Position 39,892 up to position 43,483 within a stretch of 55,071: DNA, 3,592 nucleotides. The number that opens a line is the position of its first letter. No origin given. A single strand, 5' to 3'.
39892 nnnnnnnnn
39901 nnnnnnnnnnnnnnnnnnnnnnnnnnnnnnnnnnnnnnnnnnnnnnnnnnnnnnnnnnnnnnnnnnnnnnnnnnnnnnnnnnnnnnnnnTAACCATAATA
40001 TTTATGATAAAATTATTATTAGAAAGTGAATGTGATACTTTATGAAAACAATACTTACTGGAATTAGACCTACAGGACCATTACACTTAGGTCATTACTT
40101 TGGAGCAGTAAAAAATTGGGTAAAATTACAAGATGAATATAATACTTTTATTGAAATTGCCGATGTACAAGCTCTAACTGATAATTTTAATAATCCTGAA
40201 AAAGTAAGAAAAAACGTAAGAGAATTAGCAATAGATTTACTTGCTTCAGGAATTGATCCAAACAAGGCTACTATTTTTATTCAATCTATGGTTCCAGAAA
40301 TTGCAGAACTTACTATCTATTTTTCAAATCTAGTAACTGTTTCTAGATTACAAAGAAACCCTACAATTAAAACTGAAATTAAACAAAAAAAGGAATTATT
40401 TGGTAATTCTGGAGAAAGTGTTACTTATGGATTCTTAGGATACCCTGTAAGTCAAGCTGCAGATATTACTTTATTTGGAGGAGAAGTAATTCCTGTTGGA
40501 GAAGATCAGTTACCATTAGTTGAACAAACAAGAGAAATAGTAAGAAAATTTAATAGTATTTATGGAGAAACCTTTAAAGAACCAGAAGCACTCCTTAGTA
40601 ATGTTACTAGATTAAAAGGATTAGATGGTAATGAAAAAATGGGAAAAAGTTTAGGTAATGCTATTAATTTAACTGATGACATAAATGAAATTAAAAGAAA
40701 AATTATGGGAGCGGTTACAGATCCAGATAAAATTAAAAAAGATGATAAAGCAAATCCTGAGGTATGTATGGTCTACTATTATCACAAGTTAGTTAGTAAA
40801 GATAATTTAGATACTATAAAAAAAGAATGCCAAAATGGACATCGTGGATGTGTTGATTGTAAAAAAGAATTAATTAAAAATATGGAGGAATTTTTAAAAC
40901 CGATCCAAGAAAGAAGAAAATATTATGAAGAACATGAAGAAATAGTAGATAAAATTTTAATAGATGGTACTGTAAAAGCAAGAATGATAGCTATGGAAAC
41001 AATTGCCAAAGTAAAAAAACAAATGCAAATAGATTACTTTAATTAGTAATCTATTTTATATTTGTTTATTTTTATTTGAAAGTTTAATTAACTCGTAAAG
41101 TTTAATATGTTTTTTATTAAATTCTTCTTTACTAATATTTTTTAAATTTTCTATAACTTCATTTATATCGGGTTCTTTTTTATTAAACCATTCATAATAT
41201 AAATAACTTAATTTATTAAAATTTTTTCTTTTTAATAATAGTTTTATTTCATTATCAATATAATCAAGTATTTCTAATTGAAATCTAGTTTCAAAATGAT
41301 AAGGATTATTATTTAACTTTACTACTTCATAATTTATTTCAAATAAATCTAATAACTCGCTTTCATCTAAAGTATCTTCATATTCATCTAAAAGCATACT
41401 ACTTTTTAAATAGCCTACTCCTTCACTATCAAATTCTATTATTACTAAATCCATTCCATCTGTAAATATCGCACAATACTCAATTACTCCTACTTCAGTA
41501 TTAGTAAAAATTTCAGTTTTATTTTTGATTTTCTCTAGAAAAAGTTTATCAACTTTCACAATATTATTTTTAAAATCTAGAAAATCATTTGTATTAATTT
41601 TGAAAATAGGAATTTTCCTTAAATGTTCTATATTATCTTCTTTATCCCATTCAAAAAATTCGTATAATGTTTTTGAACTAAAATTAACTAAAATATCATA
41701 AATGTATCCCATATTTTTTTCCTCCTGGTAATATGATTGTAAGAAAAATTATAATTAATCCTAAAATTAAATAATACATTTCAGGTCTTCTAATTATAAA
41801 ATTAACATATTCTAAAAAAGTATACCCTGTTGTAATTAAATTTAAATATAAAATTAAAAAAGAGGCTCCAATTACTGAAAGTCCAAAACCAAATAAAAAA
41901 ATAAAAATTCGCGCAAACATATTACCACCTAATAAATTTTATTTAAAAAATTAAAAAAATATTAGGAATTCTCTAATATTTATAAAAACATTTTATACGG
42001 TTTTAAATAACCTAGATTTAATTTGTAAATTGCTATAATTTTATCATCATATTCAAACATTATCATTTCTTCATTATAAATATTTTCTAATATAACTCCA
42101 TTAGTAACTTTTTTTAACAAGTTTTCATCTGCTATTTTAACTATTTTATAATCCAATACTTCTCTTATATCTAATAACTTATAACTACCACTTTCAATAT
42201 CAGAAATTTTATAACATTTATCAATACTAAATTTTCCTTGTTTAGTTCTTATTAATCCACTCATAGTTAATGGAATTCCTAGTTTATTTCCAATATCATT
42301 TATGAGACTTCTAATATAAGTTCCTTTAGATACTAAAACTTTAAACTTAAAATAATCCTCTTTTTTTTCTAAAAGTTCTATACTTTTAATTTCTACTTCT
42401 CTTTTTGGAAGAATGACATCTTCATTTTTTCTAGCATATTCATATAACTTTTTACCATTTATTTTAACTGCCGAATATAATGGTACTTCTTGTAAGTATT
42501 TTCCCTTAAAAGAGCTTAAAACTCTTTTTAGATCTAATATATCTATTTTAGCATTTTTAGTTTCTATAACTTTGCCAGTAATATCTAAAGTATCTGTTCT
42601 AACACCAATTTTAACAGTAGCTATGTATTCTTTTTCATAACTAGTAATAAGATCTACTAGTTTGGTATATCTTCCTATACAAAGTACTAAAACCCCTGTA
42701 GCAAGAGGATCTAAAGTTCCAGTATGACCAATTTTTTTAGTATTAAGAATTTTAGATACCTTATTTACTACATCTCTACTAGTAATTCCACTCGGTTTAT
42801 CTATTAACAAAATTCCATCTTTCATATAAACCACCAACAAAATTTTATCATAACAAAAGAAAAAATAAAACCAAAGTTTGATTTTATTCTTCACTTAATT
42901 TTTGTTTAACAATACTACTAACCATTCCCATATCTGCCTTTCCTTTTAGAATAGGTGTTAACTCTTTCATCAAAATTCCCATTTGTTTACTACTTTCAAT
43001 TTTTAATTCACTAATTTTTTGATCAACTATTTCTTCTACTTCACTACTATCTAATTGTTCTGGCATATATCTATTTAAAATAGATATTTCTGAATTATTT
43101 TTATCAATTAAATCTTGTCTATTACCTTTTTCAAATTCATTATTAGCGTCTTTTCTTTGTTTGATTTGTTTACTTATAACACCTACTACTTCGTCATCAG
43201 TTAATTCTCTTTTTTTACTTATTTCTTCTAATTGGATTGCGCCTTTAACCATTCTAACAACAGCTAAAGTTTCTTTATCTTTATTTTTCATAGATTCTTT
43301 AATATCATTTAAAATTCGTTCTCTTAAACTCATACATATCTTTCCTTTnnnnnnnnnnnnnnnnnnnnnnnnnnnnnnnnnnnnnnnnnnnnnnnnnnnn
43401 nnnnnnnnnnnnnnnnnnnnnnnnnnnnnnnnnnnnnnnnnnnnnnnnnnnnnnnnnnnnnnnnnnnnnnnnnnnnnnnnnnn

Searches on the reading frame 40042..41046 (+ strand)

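Call 46: search_protein_families(library=pfam, proteins=[window:40042-41046:+], max_evalue=0.00001)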
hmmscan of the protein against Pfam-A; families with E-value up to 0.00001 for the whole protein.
window:40042-41046:+ (334 aa): 1 family
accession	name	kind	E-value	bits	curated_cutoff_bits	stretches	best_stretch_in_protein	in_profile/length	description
PF00579.31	tRNA-synt_1b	-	1.6e-63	215.2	21.1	1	3-286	7-292/292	tRNA synthetases class I (W and Y)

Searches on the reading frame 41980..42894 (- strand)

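Call 46: search_protein_families(library=pfam, proteins=[window:41980-42894:-], max_evalue=0.00001)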
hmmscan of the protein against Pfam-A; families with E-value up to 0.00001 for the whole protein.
window:41980-42894:- (304 aa): 1 family
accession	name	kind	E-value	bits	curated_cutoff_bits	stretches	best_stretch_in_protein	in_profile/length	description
PF01509.24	TruB_N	-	5.6e-54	183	27.3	1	48-194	2-149/149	TruB family pseudouridylate synthase (N terminal domain)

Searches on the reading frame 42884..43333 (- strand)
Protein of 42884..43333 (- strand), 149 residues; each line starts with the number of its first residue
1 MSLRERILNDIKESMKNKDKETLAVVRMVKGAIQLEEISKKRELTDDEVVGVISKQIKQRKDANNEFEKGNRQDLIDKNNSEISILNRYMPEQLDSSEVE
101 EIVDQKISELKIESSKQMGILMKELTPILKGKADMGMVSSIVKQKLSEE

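Call 46: search_protein_families(library=pfam, proteins=[window:42884-43333:-], max_evalue=0.00001)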
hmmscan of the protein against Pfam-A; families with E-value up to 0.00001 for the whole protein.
window:42884-43333:- (149 aa): 1 family
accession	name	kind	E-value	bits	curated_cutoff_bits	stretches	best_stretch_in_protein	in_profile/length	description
PF09424.15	YqeY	-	1.2e-48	165.2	27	1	4-146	1-143/143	Yqey-like protein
